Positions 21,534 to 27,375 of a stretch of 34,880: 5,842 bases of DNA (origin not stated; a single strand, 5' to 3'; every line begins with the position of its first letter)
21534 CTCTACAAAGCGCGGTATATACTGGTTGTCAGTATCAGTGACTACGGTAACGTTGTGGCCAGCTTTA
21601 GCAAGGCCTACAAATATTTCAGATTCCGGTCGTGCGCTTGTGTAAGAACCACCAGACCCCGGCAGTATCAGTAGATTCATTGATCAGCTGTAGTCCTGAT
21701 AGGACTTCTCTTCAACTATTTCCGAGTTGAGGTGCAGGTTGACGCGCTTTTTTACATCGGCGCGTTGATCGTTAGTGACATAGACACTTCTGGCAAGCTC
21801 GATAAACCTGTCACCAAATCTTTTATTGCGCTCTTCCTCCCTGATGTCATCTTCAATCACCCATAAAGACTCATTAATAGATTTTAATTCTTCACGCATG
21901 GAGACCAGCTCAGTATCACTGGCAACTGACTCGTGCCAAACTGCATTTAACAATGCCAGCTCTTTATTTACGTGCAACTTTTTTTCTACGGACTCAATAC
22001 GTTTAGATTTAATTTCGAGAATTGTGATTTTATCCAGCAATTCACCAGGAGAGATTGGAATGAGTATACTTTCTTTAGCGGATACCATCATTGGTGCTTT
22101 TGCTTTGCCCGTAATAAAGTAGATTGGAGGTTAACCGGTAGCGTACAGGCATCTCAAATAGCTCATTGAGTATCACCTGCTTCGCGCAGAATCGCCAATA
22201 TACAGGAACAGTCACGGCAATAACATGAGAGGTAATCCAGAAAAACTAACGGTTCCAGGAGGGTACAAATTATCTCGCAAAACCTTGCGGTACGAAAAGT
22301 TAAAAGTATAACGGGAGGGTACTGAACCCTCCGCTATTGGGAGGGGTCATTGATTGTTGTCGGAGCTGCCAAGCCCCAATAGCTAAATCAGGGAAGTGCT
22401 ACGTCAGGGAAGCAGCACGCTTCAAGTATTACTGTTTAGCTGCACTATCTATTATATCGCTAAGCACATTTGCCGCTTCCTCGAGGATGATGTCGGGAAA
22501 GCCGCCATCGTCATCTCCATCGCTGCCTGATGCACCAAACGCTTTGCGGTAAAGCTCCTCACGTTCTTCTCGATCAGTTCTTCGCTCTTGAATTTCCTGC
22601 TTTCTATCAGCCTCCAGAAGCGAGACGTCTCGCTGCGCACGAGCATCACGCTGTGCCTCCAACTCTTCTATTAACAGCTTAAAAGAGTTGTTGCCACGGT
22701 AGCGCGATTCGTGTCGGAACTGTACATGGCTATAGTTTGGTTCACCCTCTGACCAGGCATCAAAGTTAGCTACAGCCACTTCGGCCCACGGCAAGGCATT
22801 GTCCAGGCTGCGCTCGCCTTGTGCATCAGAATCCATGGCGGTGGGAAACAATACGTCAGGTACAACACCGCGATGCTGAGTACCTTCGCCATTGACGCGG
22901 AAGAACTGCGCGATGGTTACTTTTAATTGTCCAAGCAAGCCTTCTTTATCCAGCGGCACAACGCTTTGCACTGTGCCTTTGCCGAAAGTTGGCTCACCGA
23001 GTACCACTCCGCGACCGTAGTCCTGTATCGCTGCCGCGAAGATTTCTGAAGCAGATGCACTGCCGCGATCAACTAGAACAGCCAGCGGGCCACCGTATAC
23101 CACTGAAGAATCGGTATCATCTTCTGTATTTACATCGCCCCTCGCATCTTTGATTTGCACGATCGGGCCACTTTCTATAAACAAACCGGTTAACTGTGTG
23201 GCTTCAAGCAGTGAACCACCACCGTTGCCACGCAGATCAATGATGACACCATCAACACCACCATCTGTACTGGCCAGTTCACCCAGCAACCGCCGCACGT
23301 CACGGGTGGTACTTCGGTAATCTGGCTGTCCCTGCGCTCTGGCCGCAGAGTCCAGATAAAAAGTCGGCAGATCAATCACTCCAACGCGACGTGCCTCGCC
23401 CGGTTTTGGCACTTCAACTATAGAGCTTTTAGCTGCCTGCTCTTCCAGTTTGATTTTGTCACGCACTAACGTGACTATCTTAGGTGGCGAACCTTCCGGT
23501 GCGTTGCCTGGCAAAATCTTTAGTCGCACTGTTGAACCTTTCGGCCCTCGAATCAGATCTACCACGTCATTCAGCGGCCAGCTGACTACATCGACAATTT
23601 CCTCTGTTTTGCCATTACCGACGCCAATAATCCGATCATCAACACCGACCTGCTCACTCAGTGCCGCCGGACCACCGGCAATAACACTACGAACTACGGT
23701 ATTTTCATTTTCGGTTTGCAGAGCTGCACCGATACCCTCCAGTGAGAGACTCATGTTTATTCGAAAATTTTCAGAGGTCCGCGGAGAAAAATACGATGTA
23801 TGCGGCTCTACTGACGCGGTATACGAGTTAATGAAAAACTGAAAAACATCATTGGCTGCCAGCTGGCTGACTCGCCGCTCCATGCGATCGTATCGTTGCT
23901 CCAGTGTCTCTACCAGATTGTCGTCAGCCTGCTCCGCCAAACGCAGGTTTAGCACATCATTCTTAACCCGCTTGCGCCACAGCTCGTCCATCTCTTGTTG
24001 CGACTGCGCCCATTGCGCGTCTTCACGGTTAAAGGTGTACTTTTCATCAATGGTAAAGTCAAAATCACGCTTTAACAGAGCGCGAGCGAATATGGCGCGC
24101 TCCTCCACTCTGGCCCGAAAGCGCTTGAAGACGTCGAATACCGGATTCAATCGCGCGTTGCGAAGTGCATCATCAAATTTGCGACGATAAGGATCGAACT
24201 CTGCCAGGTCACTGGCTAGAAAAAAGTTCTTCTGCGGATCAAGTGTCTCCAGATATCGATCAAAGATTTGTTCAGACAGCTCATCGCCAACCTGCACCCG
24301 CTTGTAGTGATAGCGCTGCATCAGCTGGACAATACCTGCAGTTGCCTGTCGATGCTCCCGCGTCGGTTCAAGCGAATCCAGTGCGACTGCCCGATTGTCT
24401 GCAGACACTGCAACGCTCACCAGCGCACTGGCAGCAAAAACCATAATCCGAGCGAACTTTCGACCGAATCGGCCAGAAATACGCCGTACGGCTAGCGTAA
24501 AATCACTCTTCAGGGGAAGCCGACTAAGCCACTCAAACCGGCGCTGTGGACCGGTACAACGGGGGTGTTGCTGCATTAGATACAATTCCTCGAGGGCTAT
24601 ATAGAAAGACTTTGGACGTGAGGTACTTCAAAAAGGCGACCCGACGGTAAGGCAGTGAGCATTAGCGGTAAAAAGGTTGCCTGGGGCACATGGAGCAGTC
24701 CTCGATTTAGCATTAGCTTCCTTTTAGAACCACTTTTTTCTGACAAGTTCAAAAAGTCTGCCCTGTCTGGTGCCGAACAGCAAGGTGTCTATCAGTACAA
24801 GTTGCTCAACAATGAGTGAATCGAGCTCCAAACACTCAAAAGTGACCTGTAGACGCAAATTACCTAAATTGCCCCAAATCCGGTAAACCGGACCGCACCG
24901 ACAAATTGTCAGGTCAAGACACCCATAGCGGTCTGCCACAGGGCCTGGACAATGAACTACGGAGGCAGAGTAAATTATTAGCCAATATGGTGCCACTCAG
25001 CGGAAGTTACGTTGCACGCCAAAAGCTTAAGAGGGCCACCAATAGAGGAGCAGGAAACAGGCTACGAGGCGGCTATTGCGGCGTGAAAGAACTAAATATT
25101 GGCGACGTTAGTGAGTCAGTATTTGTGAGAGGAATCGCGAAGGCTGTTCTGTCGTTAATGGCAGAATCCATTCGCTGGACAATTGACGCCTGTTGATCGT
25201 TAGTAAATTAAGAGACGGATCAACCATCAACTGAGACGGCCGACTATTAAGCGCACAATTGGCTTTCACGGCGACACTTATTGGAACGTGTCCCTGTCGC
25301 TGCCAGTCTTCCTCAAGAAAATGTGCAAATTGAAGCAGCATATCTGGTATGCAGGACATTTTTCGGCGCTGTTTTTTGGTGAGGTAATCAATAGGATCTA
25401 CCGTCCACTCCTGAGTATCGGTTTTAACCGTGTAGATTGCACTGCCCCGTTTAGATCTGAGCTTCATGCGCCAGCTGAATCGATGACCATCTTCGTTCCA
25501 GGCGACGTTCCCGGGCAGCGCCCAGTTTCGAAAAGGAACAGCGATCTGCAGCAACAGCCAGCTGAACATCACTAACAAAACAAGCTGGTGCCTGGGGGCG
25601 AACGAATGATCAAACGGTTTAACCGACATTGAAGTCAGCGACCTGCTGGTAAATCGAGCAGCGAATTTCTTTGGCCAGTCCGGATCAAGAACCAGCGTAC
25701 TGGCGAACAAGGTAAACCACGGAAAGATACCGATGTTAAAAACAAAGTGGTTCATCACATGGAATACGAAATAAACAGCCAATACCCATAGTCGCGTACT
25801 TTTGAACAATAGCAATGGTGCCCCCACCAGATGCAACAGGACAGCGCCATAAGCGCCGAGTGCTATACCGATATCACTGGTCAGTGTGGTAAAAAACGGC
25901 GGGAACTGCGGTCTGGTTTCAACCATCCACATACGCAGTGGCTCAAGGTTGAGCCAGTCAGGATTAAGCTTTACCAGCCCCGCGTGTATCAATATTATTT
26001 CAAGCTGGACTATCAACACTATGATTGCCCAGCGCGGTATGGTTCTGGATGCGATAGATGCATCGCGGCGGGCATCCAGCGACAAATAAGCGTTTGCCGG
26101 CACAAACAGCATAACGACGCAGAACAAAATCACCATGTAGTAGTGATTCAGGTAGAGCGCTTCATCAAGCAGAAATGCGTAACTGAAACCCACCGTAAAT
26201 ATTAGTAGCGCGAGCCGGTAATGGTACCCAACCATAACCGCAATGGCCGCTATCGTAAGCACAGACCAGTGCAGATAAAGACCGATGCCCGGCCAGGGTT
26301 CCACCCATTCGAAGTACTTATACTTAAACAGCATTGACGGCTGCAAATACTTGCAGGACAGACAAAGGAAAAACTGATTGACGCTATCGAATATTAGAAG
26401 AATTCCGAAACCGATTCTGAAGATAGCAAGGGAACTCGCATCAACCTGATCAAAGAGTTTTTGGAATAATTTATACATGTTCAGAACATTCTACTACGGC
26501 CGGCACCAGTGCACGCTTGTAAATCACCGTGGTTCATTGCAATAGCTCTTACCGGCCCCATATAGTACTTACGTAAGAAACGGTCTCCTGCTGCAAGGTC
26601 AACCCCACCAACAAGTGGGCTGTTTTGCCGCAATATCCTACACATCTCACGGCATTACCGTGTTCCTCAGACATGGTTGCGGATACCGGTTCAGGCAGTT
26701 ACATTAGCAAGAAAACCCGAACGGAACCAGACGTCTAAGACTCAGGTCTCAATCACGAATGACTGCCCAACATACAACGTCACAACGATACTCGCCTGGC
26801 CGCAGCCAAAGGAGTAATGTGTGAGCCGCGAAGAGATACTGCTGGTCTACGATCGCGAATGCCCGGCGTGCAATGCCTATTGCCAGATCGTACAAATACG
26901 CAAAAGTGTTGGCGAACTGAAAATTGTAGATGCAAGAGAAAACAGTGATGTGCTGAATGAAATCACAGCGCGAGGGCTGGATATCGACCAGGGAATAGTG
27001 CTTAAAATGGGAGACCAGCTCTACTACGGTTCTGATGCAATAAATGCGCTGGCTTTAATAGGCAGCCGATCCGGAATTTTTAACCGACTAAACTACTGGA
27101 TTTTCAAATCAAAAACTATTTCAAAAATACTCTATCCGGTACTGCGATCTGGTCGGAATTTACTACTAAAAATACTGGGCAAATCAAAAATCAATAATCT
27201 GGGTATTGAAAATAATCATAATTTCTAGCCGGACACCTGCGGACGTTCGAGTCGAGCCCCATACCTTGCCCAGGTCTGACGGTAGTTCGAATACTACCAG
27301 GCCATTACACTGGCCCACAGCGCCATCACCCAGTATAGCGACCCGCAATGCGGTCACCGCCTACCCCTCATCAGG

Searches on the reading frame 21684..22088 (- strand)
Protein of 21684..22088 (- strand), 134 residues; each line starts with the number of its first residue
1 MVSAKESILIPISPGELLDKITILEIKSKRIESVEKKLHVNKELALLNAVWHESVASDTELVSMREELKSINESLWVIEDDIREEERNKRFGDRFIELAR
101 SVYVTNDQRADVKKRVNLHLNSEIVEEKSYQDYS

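Call 58: search_protein_families(library=pfam, proteins=[window:21684-22088:-], max_evalue=0.001)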
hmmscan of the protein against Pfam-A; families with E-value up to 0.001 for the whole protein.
window:21684-22088:- (134 aa): 1 family
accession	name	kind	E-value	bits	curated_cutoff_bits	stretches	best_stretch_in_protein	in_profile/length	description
PF19662.4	DUF6165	-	9.9e-12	45.2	27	1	11-131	4-116/134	Family of unknown function (DUF6165)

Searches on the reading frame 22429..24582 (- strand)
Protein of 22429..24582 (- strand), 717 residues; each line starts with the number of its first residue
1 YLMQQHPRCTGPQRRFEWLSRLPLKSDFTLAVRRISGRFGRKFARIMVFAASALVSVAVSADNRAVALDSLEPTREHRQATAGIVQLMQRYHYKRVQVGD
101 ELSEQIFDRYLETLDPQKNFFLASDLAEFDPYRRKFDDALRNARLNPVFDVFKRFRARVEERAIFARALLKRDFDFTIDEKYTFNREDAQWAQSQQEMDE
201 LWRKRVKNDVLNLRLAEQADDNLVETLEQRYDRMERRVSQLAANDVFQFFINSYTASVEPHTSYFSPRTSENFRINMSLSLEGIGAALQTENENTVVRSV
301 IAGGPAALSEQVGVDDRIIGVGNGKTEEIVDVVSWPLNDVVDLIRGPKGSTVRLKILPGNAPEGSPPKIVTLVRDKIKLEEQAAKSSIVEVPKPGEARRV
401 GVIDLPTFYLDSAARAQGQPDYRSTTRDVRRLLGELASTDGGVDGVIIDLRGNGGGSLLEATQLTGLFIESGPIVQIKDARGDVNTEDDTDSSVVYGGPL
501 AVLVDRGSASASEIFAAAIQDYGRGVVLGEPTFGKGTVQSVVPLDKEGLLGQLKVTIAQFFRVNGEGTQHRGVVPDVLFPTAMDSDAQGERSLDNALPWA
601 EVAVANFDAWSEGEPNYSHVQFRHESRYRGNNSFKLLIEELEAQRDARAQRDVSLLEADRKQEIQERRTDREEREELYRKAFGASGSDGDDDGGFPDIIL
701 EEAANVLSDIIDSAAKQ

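Call 14: search_protein_families(library=pfam, proteins=[window:22429-24582:-], max_evalue=0.001)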
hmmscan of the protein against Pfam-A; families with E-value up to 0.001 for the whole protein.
window:22429-24582:- (717 aa): 5 families
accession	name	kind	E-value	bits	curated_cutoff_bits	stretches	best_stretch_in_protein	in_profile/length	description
PF17804.6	TSP_NTD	-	3.9e-63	213.5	26.4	1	84-268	1-188/188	Tail specific protease N-terminal domain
PF03572.23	Peptidase_S41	-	2.3e-45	154.6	24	1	399-577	1-163/165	Peptidase family S41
PF11818.13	DUF3340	-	6.1e-21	75.6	28.6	1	585-711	3-154/155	C-terminal domain of tail specific protease (DUF3340)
PF00595.29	PDZ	-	1.6e-08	35.3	23.2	1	276-357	5-81/81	PDZ domain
PF17820.7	PDZ_6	-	0.00047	20.3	27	0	296-356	1-52/54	PDZ domain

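Call 60: find_homologous_proteins(query=window:22429-24582:-, max_evalue=1e-50)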
Query window:22429-24582:- (717 aa): 7988 proteins with E <= 1e-50 among 8000 candidates; the best 120 are listed.
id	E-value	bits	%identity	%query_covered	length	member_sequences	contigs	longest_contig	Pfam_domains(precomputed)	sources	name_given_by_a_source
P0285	0.0e+0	1584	100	100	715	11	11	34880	PF03572.24,PF00595.30,PF17804.7,PF11818.14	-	-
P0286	0.0e+0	1426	91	100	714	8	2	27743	PF03572.24,PF00595.30,PF17804.7,PF11818.14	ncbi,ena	-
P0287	0.0e+0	1392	89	100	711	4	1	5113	PF03572.24,PF00595.30,PF17804.7,PF11818.14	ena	-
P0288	0.0e+0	1292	83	100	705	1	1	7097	PF03572.24,PF00595.30,PF17804.7,PF11818.14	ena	-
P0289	0.0e+0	1253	82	98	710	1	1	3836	PF03572.24,PF00595.30,PF17804.7,PF11818.14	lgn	-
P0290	0.0e+0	1236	81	97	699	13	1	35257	PF03572.24,PF00595.30,PF17804.7,PF11818.14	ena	-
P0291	0.0e+0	1218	78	100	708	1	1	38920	PF03572.24,PF00595.30,PF17804.7,PF11818.14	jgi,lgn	-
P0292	0.0e+0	1205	78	100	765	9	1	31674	PF03572.24,PF00595.30,PF17804.7,PF11818.14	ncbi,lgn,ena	-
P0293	0.0e+0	1198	77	99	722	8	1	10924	PF03572.24,PF00595.30,PF17804.7,PF11818.14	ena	-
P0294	0.0e+0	1191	76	99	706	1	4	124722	PF03572.24,PF00595.30,PF17804.7,PF11818.14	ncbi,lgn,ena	-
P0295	0.0e+0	1189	76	99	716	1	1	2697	PF03572.24,PF00595.30,PF17804.7,PF11818.14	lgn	-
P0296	0.0e+0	1178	77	99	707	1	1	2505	PF03572.24,PF00595.30,PF17804.7,PF11818.14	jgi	-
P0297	0.0e+0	1175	79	94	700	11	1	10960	PF03572.24,PF00595.30,PF17804.7,PF11818.14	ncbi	-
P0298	0.0e+0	1171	79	94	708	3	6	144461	PF03572.24,PF00595.30,PF17804.7,PF11818.14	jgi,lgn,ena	jgi:carboxyl-terminal processing protease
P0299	0.0e+0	1171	75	99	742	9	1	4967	PF03572.24,PF00595.30,PF17804.7,PF11818.14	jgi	jgi:carboxyl-terminal processing protease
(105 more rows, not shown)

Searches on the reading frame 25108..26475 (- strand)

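Call 58: search_protein_families(library=pfam, proteins=[window:25108-26475:-], max_evalue=0.001)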
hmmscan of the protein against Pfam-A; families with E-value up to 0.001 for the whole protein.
window:25108-26475:- (455 aa): 2 families
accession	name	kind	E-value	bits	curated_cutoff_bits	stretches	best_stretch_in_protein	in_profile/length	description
PF05090.19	HTTM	-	2.6e-71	240.7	27.7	1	9-267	2-259/259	HTTM domain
PF22777.1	VKGC_lumenal_dom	-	1.4e-39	135.9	27.7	1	296-442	2-151/152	Vitamin K-dependent gamma-carboxylase, lumenal domain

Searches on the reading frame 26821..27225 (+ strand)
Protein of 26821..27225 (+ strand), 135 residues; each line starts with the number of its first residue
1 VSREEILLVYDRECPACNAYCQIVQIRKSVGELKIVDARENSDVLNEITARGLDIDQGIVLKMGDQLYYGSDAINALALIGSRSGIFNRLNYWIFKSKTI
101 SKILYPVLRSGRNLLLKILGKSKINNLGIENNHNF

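Call 58: search_protein_families(library=pfam, proteins=[window:26821-27225:+], max_evalue=0.001)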
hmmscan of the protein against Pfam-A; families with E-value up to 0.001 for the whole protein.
window:26821-27225:+ (135 aa): 1 family
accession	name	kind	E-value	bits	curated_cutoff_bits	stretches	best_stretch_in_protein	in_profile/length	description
PF04134.17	DCC1-like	-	1.7e-10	42.5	27.8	1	8-115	1-110/113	DCC1-like thiol-disulfide oxidoreductase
